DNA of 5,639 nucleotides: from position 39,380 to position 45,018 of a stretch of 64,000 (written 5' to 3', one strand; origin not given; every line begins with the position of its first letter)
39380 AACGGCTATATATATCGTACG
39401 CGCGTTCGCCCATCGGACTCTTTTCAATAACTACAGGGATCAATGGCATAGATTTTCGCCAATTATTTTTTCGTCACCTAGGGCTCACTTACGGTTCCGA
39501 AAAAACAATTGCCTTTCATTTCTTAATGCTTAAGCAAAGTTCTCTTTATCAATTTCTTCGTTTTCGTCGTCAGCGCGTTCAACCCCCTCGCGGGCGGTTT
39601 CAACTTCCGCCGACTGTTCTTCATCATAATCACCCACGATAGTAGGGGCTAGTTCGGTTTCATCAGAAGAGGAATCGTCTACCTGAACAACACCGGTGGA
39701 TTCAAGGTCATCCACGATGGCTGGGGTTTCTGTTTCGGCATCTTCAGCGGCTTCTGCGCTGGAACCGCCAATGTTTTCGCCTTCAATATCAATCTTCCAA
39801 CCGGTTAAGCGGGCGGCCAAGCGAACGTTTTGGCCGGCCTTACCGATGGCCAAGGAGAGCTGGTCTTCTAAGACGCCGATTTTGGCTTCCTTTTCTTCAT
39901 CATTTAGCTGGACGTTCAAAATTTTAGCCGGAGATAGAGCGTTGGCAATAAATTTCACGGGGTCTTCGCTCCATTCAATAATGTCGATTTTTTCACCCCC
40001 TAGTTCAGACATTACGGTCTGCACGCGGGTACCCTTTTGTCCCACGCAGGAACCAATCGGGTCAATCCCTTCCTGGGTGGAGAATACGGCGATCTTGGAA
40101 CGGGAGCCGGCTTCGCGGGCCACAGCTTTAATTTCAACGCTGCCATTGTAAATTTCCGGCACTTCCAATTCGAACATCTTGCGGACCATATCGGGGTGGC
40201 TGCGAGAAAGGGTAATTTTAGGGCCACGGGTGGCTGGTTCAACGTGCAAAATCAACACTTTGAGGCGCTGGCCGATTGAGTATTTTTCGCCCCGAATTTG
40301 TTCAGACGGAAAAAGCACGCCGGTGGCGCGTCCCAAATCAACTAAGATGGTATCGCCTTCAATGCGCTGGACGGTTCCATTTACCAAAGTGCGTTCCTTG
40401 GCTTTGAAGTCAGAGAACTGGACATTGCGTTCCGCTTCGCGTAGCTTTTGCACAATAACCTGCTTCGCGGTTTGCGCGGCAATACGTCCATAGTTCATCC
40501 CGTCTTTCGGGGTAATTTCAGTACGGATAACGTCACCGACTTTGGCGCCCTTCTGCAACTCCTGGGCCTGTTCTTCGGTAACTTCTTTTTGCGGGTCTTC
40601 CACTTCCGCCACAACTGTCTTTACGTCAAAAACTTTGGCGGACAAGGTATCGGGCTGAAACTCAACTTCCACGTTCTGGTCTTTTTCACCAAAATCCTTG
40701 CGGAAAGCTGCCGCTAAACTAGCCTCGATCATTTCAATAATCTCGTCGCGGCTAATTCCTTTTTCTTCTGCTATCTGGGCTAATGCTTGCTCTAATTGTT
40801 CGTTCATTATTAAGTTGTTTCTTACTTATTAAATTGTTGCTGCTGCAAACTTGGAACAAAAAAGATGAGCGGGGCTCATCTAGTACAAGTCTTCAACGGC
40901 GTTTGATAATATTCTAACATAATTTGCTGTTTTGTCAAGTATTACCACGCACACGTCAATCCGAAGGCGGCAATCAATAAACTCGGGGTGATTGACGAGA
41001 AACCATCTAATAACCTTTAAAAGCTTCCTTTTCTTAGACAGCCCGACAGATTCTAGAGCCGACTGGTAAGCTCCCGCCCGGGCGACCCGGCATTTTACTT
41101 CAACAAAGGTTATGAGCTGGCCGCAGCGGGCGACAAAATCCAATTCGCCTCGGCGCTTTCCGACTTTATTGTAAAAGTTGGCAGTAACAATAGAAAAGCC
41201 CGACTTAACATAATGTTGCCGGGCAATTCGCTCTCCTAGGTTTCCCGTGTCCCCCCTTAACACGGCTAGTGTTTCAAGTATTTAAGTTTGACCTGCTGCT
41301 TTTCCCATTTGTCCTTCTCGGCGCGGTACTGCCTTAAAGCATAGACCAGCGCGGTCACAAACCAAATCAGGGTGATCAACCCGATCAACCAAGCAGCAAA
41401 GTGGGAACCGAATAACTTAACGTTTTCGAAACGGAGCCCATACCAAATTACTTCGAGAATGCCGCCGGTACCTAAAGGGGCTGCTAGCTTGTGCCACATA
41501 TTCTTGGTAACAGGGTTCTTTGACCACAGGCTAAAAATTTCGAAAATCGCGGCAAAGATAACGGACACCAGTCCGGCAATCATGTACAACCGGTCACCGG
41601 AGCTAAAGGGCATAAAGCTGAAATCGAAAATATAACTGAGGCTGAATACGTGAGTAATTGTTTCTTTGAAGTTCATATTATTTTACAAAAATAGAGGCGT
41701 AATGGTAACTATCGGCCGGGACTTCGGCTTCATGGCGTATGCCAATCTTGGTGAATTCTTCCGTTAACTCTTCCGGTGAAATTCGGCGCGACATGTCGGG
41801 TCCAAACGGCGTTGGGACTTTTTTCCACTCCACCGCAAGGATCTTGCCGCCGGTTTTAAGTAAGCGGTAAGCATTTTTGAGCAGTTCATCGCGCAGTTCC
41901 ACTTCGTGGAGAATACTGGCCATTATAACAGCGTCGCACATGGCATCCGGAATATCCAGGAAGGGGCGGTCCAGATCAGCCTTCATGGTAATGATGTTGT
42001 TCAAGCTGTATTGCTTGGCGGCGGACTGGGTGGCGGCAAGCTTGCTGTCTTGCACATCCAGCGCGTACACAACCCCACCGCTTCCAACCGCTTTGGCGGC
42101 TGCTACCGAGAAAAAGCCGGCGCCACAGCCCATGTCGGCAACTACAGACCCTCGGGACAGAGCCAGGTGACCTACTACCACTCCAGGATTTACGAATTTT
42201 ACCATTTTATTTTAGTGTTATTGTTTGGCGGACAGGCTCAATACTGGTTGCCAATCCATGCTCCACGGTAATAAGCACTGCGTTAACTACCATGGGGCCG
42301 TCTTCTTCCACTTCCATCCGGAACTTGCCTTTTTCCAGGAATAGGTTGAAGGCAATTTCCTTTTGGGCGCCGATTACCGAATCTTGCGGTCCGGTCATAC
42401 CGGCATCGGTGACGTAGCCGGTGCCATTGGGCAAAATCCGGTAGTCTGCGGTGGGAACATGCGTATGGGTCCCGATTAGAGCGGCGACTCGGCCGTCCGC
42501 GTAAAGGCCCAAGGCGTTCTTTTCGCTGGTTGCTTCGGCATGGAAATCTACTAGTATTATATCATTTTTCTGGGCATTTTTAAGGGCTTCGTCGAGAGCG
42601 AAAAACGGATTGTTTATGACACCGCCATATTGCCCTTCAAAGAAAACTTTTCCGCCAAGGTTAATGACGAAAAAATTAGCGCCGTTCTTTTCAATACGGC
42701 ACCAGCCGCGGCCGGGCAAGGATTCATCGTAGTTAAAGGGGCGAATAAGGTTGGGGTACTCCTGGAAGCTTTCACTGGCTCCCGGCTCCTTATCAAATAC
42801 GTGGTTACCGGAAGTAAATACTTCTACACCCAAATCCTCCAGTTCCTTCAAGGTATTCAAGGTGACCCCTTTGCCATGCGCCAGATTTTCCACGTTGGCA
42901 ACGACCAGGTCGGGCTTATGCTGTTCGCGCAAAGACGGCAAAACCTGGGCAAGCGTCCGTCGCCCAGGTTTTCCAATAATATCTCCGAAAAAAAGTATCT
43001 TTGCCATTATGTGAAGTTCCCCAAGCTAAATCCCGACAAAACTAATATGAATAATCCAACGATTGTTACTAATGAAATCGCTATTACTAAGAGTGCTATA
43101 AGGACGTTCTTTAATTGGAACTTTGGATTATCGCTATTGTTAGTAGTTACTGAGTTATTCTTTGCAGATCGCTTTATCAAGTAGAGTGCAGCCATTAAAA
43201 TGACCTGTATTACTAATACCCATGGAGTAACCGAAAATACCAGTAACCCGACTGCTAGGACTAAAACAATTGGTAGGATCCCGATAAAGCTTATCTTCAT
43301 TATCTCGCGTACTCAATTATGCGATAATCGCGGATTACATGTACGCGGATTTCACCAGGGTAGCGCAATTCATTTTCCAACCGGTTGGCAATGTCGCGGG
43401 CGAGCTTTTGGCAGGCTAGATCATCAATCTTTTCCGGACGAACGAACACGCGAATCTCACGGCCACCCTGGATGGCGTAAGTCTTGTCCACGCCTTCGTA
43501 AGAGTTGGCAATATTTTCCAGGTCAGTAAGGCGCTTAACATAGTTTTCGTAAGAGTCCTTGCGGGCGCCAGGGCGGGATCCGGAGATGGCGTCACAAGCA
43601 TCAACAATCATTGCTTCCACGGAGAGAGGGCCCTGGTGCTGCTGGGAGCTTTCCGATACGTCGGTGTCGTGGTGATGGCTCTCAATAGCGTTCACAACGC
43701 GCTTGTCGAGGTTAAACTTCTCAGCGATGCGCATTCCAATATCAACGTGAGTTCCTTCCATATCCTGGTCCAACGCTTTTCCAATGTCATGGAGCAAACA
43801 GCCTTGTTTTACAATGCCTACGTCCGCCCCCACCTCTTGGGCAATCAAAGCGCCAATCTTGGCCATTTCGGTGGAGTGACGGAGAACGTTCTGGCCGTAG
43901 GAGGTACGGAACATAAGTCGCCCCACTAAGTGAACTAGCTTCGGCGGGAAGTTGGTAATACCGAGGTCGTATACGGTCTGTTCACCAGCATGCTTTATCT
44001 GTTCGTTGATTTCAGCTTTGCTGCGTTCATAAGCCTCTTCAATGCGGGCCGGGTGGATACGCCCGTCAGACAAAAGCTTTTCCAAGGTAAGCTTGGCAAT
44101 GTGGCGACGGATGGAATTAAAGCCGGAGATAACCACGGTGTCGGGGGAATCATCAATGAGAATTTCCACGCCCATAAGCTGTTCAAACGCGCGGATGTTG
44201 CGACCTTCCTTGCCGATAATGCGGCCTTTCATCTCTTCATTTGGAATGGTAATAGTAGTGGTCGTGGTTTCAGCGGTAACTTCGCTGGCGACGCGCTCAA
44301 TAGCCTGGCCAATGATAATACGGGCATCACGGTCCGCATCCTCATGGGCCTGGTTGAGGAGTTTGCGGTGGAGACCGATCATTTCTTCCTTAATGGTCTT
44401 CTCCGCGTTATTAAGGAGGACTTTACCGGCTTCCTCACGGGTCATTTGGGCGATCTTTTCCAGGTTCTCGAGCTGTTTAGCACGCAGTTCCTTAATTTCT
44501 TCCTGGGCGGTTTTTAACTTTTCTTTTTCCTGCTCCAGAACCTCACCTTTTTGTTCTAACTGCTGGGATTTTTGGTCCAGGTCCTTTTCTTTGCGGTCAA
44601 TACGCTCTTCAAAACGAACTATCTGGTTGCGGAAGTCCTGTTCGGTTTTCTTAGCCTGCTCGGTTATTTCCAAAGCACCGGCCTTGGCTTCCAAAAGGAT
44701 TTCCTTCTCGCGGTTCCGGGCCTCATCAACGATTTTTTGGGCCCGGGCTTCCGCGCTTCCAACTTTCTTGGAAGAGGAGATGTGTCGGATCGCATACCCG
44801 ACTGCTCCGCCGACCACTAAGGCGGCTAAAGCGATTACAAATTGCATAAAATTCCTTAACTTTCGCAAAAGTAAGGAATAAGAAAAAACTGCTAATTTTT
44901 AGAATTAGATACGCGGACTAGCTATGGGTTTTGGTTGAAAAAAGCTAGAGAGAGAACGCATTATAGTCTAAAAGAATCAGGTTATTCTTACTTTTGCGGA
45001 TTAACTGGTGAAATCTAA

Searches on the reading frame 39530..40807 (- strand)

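Call 66: search_protein_families(library=pfam, proteins=[window:39530-40807:-], max_evalue=0.0001)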
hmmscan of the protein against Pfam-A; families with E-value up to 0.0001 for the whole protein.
window:39530-40807:- (425 aa): 3 families
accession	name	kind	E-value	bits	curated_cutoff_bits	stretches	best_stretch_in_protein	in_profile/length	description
PF08529.16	NusA_N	-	2.1e-35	121.9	23.8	1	6-128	3-119/119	NusA N-terminal domain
PF13184.12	KH_5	-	1.9e-30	105.3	27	1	233-300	1-68/69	NusA-like KH domain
PF00575.29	S1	-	1.4e-05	25.8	22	1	139-197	5-70/74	S1 RNA binding domain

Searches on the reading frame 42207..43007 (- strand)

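Call 66: search_protein_families(library=pfam, proteins=[window:42207-43007:-], max_evalue=0.0001)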
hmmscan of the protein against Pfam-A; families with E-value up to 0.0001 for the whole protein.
window:42207-43007:- (266 aa): 2 families
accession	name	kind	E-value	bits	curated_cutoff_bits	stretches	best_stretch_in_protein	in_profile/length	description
PF13277.11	YmdB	-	1.6e-89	299.9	27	1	5-259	1-253/253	YmdB-like protein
PF00149.33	Metallophos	-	4.4e-11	44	21.5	1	3-185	2-191/191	Calcineurin-like phosphoesterase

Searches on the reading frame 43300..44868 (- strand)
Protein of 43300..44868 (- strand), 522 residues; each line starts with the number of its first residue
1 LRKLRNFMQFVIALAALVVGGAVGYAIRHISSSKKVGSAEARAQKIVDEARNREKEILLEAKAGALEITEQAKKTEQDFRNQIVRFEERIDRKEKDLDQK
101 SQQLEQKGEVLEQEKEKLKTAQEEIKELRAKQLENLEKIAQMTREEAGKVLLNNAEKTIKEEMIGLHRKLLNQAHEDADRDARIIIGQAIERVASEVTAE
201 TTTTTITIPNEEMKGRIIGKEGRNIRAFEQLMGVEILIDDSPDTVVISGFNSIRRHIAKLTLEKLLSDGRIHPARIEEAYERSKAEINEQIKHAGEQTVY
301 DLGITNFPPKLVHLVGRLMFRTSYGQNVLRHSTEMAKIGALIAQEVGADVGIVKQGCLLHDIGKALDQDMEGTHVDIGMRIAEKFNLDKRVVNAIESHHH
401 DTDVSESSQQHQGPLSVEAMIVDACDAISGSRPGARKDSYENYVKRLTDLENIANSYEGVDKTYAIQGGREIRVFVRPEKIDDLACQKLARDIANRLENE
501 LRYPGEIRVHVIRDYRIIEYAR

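Call 66: search_protein_families(library=pfam, proteins=[window:43300-44868:-], max_evalue=0.0001)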
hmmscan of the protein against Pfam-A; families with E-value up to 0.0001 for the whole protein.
window:43300-44868:- (522 aa): 3 families
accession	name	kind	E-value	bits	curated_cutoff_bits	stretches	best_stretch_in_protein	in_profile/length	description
PF12072.13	RNase_Y_N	-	8.4e-35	120.5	32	1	9-196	2-200/201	RNase Y N-terminal region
PF01966.28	HD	-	2.9e-17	63.5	22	1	328-429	1-114/116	HD domain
PF00013.35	KH_1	-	4.1e-10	39.7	21.5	1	203-262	1-64/66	KH domain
